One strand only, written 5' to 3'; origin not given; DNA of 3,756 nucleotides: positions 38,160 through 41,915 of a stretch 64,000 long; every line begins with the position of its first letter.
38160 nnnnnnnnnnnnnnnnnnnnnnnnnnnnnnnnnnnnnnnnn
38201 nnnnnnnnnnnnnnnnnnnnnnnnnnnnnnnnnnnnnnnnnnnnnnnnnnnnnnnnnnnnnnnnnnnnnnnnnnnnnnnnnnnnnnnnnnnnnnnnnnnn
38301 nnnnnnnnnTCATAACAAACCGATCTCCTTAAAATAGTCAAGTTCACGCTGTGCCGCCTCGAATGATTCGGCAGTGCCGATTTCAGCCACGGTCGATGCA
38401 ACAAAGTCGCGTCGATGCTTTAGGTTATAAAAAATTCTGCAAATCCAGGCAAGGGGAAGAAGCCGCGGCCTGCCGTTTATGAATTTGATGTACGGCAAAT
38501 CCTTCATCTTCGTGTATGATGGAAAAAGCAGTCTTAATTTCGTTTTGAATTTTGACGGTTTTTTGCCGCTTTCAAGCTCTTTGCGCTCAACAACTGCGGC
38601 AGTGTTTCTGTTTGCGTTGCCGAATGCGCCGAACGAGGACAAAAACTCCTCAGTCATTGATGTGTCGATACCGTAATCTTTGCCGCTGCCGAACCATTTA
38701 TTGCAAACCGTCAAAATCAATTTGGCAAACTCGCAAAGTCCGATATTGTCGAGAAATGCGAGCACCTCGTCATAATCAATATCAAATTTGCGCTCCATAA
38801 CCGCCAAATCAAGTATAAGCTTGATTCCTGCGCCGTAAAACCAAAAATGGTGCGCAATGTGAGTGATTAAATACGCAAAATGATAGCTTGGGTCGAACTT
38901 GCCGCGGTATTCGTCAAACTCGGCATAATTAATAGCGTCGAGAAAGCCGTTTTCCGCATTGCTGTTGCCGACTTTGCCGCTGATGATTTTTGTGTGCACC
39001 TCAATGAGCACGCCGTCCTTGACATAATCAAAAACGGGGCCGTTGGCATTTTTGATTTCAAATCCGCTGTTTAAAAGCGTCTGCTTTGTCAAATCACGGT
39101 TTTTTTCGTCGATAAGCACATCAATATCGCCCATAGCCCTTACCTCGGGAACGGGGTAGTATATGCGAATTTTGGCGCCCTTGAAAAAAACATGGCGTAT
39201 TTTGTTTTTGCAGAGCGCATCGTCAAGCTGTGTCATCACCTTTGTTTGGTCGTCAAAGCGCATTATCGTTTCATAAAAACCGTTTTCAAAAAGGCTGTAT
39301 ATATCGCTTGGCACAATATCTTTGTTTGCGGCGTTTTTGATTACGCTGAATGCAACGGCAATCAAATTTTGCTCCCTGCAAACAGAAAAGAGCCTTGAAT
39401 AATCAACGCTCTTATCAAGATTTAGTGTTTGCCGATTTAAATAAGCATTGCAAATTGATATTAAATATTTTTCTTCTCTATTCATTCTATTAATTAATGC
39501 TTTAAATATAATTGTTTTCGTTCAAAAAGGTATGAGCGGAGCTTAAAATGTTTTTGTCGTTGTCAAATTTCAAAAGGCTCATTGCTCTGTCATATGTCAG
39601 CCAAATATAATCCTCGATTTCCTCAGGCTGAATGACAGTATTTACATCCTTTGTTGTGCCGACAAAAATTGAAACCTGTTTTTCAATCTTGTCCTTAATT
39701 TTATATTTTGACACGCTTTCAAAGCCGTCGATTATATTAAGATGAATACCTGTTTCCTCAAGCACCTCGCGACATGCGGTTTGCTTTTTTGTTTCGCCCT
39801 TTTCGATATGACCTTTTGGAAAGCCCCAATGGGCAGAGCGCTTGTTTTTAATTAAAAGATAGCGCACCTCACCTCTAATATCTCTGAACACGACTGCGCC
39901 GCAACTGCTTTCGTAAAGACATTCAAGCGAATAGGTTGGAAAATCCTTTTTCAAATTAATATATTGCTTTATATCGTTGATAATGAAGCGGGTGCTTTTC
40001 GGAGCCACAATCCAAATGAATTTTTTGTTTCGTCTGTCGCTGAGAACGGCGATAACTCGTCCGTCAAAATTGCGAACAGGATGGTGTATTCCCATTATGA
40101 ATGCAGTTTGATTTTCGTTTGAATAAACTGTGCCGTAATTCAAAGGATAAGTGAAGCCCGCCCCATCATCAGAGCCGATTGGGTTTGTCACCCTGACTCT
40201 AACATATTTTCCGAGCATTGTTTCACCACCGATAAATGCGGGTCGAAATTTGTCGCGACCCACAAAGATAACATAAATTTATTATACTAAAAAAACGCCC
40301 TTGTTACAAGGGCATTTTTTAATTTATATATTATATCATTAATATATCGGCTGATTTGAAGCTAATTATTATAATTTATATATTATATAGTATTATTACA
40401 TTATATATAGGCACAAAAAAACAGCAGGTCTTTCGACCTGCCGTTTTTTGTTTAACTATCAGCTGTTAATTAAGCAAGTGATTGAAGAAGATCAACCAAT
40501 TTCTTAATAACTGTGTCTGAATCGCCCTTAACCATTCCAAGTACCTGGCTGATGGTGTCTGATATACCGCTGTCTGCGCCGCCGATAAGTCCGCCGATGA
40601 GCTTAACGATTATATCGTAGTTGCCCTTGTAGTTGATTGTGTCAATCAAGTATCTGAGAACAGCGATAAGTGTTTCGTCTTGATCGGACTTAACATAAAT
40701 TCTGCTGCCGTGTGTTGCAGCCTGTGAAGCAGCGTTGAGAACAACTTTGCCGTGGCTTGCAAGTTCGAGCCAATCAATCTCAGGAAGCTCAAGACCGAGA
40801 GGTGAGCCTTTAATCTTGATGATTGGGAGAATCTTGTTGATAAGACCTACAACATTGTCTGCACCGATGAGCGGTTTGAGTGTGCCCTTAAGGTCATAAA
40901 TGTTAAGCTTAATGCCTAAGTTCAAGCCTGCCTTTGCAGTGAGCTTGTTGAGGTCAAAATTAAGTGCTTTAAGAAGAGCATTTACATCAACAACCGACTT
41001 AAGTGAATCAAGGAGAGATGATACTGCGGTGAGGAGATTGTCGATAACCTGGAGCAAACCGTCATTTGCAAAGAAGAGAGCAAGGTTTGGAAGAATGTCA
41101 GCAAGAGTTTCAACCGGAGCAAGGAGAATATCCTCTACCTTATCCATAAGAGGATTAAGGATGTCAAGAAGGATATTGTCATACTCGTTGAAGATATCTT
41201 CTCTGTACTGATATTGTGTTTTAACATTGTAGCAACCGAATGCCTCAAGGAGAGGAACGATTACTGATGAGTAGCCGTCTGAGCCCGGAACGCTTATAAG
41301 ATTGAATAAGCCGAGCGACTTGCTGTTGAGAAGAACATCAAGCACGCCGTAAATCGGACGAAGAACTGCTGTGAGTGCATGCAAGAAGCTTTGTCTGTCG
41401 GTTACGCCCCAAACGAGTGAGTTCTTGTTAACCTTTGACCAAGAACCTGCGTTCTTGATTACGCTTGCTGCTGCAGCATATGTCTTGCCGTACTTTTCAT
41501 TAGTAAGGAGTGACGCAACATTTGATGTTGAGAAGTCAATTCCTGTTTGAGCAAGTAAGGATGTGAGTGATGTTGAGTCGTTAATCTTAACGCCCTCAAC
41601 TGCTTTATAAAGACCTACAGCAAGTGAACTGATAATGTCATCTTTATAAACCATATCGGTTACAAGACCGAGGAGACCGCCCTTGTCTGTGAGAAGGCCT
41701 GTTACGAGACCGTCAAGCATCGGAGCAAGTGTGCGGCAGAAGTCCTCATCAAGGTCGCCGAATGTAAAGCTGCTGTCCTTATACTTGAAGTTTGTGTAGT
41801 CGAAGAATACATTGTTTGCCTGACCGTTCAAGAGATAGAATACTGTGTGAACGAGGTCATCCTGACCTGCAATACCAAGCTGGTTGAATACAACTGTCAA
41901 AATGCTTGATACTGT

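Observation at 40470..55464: Divergently transcribed pair of giant paralogous secreted proteins (2529 and 2170 aa) with no recognisable domains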

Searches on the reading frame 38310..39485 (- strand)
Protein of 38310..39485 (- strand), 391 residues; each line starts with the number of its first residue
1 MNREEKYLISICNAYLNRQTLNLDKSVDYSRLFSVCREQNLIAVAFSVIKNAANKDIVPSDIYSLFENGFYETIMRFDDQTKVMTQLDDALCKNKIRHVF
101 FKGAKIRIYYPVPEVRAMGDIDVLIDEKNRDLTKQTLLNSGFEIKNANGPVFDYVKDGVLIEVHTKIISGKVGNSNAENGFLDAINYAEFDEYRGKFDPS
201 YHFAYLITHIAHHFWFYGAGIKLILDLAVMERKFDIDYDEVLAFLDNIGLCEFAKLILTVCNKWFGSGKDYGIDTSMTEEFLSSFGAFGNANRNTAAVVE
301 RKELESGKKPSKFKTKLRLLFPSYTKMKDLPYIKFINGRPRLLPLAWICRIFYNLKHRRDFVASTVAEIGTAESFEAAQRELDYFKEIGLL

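Call 9: search_protein_families(library=pfam, proteins=[window:38310-39485:-], max_evalue=0.001)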
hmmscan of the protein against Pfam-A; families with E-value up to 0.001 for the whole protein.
window:38310-39485:- (391 aa): 2 families
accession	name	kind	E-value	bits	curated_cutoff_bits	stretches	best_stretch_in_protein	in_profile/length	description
PF14907.12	NTP_transf_5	-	8.8e-36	124.2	31.2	1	26-266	2-249/249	Uncharacterised nucleotidyltransferase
PF19646.4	DUF6149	-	0.00027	21.3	27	1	147-231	16-104/200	Family of unknown function (DUF6149)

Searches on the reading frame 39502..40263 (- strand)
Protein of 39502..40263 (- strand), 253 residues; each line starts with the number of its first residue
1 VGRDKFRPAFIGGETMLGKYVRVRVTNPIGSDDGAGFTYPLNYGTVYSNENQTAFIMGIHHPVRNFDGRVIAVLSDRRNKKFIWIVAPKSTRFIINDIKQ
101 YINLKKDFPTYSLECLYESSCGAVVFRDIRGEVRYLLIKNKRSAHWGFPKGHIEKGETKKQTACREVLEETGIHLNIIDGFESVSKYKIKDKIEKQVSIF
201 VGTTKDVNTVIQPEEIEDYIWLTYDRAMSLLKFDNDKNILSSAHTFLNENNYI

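Call 9: search_protein_families(library=pfam, proteins=[window:39502-40263:-], max_evalue=0.001)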
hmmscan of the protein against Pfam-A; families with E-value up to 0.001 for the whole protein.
window:39502-40263:- (253 aa): 1 family
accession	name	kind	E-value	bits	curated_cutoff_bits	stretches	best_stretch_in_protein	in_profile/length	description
PF00293.34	NUDIX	-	2.8e-16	60.2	21.1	1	123-234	8-124/134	NUDIX domain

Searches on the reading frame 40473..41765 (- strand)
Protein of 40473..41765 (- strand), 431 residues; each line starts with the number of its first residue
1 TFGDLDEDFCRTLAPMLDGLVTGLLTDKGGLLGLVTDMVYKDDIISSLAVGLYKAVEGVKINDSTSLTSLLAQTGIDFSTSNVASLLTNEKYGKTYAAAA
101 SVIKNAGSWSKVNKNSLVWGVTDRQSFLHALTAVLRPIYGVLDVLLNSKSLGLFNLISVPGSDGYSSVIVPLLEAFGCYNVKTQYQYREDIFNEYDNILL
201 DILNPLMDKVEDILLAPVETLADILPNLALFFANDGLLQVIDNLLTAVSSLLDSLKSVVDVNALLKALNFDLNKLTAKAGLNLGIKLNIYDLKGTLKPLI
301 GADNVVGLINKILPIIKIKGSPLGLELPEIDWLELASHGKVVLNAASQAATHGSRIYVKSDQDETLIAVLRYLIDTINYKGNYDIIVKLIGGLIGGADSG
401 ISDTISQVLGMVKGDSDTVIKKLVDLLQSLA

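Call 88: search_protein_representatives(alignment_id=A6)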
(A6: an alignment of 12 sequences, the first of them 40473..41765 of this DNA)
Query: 12 sequences, 430 profile positions. Proteins with E-value up to 0.001 (for the whole library): 648; up to 1e-10: 527; up to 1e-30: 332. The best 150 are listed.
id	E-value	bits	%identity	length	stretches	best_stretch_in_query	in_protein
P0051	0.0e+00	1571.1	-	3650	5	1-429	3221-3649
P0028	0.0e+00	1529.3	-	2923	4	2-430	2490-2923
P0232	0.0e+00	1524.3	-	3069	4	2-430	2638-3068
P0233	0.0e+00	1512.7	-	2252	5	2-430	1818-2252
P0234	0.0e+00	1462.1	-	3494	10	8-428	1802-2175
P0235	0.0e+00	1163.6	-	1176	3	2-295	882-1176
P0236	0.0e+00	1087.3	-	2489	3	2-430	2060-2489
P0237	0.0e+00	1053.1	-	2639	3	2-430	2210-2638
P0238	0.0e+00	1038.3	-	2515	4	2-430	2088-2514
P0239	0.0e+00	1036.0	-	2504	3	2-430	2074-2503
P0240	0.0e+00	1032.2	-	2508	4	2-430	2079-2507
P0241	0.0e+00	1031.6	-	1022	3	2-430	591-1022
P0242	0.0e+00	1029.4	-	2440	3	2-430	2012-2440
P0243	0.0e+00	1024.3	-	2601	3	2-430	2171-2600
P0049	0.0e+00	1021.3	-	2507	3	2-430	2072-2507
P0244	0.0e+00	1020.9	-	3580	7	13-426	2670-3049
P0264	1.1e-265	897.8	-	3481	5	10-422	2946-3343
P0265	1.2e-241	818.5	-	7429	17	10-260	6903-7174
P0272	8.9e-204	693.8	-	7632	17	8-292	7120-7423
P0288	5.8e-149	513.2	-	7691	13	121-298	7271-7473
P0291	1.8e-133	462.2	-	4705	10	117-389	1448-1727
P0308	1.5e-101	356.9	-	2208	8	105-265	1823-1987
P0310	2.2e-99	349.8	-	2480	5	61-269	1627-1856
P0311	3.9e-99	349.0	-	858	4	7-275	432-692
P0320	6.3e-91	322.0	-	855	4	6-275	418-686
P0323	1.4e-89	317.5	-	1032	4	8-276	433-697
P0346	9.8e-82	291.7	-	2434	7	105-270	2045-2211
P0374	1.7e-74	267.9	-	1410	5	26-244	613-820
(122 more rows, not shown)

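Call 90: search_protein_families(library=pfam, proteins=[P0234, P0291, P0374], max_evalue=0.001)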
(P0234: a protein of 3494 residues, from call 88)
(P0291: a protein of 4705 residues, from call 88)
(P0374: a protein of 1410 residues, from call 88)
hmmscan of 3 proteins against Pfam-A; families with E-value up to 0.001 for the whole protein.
P0234 (3494 aa): 3 families
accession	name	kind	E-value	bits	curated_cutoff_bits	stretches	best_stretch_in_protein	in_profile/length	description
PF03484.21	B5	-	4.6e-11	43.2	28.6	0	2671-2696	6-31/67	tRNA synthetase B5 domain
PF11829.13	DUF3349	-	0.00021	22.5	28.3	0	967-988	13-34/94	Protein of unknown function (DUF3349)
PF00710.25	Asparaginase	-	0.00038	20.5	22.5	0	1516-1587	9-81/193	Asparaginase, N-terminal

P0291 (4705 aa): 0 families

P0374 (1410 aa): 0 families

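Call 94: search_protein_families(library=ncbifam, proteins=[P0308, P0310, P0346, P0311, P0320, P0323], max_evalue=0.01)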
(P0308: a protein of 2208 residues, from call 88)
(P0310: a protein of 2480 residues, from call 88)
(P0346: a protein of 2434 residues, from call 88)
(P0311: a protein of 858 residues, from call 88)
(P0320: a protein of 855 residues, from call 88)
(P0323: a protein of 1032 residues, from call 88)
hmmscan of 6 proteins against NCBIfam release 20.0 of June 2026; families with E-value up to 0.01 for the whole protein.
P0308 (2208 aa): 0 families

P0310 (2480 aa): 0 families

P0346 (2434 aa): 0 families

P0311 (858 aa): 0 families

P0320 (855 aa): 0 families

P0323 (1032 aa): 0 families

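Call 100: list_cluster_members(proteins=[P0265, P0272, P0288, P0311, P0320, P0323, P0308, P0310, P0244, P0264])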
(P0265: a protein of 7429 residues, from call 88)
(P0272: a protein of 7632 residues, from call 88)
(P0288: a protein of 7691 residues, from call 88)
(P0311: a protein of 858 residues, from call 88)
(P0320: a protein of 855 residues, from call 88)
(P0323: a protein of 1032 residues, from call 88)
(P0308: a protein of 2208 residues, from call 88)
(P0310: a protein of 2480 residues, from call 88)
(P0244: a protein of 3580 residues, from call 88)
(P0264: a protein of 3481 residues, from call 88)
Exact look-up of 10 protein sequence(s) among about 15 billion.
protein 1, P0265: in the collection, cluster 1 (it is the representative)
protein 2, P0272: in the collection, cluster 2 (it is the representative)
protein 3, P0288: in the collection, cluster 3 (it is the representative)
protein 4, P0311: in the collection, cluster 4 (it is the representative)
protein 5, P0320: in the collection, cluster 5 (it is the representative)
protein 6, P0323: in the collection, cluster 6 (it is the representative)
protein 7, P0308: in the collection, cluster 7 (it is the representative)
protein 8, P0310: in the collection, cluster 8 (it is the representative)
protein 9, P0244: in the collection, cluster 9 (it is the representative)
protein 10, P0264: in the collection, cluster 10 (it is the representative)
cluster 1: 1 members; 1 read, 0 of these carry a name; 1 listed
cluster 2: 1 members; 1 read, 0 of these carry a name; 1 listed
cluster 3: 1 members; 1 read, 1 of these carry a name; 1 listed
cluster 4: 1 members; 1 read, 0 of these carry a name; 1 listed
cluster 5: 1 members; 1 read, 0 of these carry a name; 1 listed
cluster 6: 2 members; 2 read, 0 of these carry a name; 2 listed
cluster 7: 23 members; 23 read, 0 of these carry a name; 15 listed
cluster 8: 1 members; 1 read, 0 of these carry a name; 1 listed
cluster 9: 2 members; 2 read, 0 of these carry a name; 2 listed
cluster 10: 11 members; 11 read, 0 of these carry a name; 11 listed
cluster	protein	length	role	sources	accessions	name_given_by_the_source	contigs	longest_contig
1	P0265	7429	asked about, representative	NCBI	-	-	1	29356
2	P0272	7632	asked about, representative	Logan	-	-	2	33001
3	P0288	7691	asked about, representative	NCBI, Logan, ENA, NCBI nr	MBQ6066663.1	MAG: hypothetical protein IJK89_07545 [Clostridia bacterium] | hypothetical protein [Clostridia bacterium]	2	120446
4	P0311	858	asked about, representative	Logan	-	-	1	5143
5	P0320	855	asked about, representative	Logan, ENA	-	-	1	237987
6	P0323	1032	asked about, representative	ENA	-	-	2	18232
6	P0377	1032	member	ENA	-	-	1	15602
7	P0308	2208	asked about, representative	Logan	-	-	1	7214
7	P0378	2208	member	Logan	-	-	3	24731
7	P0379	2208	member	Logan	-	-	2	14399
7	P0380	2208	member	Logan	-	-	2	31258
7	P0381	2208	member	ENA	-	-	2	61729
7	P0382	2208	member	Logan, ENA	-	-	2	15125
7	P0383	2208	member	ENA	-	-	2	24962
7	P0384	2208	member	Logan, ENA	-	-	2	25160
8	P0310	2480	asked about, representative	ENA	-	-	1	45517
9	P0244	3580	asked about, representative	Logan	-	-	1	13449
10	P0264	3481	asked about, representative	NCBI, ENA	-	-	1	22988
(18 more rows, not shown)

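Call 110: find_homologous_proteins(query=P0320)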
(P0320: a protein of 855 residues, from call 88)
Query P0320 (855 aa): 172 proteins with E <= 0.001 among 8000 candidates; the best 120 are listed.
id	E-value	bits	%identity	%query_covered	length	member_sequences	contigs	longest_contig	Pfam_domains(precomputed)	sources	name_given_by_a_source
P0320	0.0e+0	1871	100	100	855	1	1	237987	-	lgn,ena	-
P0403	0.0e+0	1134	62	100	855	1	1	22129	-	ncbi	-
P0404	2.4e-298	1010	56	100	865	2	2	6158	-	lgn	-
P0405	2.6e-296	1003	55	100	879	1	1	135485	-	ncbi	-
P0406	8.0e-293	992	55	100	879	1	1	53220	-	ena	-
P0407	3.2e-274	930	50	100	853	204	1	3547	-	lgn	-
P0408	4.2e-269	913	50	100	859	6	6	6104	-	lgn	-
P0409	5.0e-265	900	50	100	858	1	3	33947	-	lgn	-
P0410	1.5e-260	885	49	100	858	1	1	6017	-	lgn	-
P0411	5.3e-260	883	48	99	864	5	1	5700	-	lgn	-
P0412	6.6e-257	873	48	99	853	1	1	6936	-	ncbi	-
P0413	5.1e-255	867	50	96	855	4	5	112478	-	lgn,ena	-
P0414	6.2e-255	866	48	96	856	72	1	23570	-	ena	-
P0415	1.4e-254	865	48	98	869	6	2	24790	-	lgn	-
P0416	2.7e-252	858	48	96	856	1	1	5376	-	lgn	-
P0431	3.0e-245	834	47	99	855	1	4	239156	-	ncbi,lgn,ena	-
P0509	8.2e-223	760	43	99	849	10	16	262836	-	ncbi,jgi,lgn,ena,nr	ncbi:MAG: hypothetical protein E7530_03130 [Ruminococcaceae bacterium]|nr:hypothetical protein [Osci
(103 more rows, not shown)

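Call 111: find_encoding_contigs(protein=P0509, flank=8000, max_places=3)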
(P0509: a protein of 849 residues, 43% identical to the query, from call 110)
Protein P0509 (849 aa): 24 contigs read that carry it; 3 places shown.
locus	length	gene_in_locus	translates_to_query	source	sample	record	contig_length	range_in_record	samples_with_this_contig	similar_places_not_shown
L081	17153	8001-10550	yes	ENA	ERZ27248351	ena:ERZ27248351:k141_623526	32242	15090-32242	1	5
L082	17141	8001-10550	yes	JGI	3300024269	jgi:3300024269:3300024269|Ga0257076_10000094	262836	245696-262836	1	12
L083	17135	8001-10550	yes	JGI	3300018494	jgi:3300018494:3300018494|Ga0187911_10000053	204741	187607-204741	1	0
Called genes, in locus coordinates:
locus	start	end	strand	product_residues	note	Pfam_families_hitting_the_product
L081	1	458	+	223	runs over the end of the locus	PF22935:RM44_endonuclase (faint), PF14622:Ribonucleas_3_3, PF00636:Ribonuclease_3, PF00035:dsrm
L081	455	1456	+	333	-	PF04055:Radical_SAM, PF16199:Radical_SAM_C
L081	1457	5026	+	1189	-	PF02463:SMC_N, PF13175:AAA_15, PF13304:AAA_21 (weak), PF13476:AAA_23, PF13555:AAA_29 (faint), PF24161:CCDC39 (faint), PF06470:SMC_hinge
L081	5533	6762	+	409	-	PF02881:SRP54_N, PF00448:SRP54, PF13401:AAA_22 (weak), PF13604:AAA_30 (weak)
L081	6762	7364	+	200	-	PF01725:Ham1p_like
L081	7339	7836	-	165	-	-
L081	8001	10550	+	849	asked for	-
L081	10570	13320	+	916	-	PF00005:ABC_tran, PF13304:AAA_21 (faint), PF02687:FtsX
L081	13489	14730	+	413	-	PF01408:GFO_IDH_MocA, PF21252:Glyco_hydro_109_C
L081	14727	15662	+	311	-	PF01869:BcrAD_BadFG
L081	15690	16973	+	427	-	PF02056:Glyco_hydro_4, PF11975:Glyco_hydro_4C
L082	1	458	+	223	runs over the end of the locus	PF22935:RM44_endonuclase (faint), PF14622:Ribonucleas_3_3, PF00636:Ribonuclease_3, PF00035:dsrm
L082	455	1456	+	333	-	PF04055:Radical_SAM, PF16199:Radical_SAM_C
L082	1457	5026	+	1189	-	PF02463:SMC_N, PF13175:AAA_15, PF13304:AAA_21 (weak), PF13476:AAA_23, PF13555:AAA_29 (faint), PF24161:CCDC39 (faint), PF06470:SMC_hinge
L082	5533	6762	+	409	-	PF02881:SRP54_N, PF00448:SRP54, PF13401:AAA_22 (weak), PF13604:AAA_30 (weak)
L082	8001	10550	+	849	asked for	-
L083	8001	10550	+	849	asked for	-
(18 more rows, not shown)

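Call 112: find_encoding_contigs(protein=P0431, flank=6000, max_places=2)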
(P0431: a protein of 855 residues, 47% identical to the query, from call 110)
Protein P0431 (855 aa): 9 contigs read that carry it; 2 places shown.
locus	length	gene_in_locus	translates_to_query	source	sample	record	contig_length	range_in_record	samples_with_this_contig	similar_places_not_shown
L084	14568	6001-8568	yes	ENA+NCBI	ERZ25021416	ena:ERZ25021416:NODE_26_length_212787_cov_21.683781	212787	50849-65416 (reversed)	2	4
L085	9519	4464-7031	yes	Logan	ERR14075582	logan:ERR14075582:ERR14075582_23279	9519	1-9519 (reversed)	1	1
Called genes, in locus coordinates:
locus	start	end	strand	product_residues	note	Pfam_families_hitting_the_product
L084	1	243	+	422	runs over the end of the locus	PF02881:SRP54_N, PF00448:SRP54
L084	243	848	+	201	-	PF01725:Ham1p_like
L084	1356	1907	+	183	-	PF13302:Acetyltransf_3, PF13420:Acetyltransf_4, PF13673:Acetyltransf_10, PF00583:Acetyltransf_1, PF13508:Acetyltransf_7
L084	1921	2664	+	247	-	PF01209:Ubie_methyltran, PF02353:CMAS, PF08003:Methyltransf_9, PF13489:Methyltransf_23, PF05175:MTS, PF13649:Methyltransf_25, PF13847:Methyltransf_31, PF08241:Methyltransf_11, +3 more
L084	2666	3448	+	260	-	PF08241:Methyltransf_11, PF08242:Methyltransf_12, PF13649:Methyltransf_25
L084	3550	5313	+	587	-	PF20586:DUF6788 (weak), PF13173:AAA_14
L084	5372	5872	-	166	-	-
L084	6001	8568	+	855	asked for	-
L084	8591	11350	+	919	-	PF00005:ABC_tran, PF02463:SMC_N (faint), PF13304:AAA_21 (faint), PF02687:FtsX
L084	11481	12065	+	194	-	PF02796:HTH_7 (weak)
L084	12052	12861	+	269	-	-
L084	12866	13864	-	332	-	PF01522:Polysacc_deac_1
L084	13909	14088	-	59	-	-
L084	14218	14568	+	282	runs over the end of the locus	PF08543:Phos_pyr_kin, PF00294:PfkB (weak)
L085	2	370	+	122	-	?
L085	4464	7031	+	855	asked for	-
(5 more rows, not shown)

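Call 113: find_encoding_contigs(protein=P0405, flank=6000, max_places=2)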
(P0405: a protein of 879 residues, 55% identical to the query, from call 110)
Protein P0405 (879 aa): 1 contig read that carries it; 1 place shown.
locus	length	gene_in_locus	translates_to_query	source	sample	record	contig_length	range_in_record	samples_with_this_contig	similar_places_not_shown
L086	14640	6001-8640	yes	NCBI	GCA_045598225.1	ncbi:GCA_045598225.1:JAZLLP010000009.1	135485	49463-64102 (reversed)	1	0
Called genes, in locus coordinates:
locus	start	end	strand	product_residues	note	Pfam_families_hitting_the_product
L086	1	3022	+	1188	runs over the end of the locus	PF02463:SMC_N, PF13175:AAA_15, PF13304:AAA_21 (weak), PF13476:AAA_23, PF13555:AAA_29 (faint), PF24161:CCDC39 (faint), PF06470:SMC_hinge, PF23649:FKBP15 (weak)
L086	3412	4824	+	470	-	PF02881:SRP54_N, PF00448:SRP54, PF13401:AAA_22 (weak), PF13604:AAA_30 (weak)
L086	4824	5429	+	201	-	PF01725:Ham1p_like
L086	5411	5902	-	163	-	-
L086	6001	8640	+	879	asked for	-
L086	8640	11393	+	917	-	PF00005:ABC_tran, PF02463:SMC_N (faint), PF02687:FtsX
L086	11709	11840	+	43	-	-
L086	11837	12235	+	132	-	PF22296:bAvd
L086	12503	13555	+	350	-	PF00078:RVT_1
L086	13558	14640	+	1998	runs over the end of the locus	PF19789:DUF6273, PF00041:fn3 (faint), PF21910:GH85_C (faint), PF25833:Fn3_SaeA_3rd (faint)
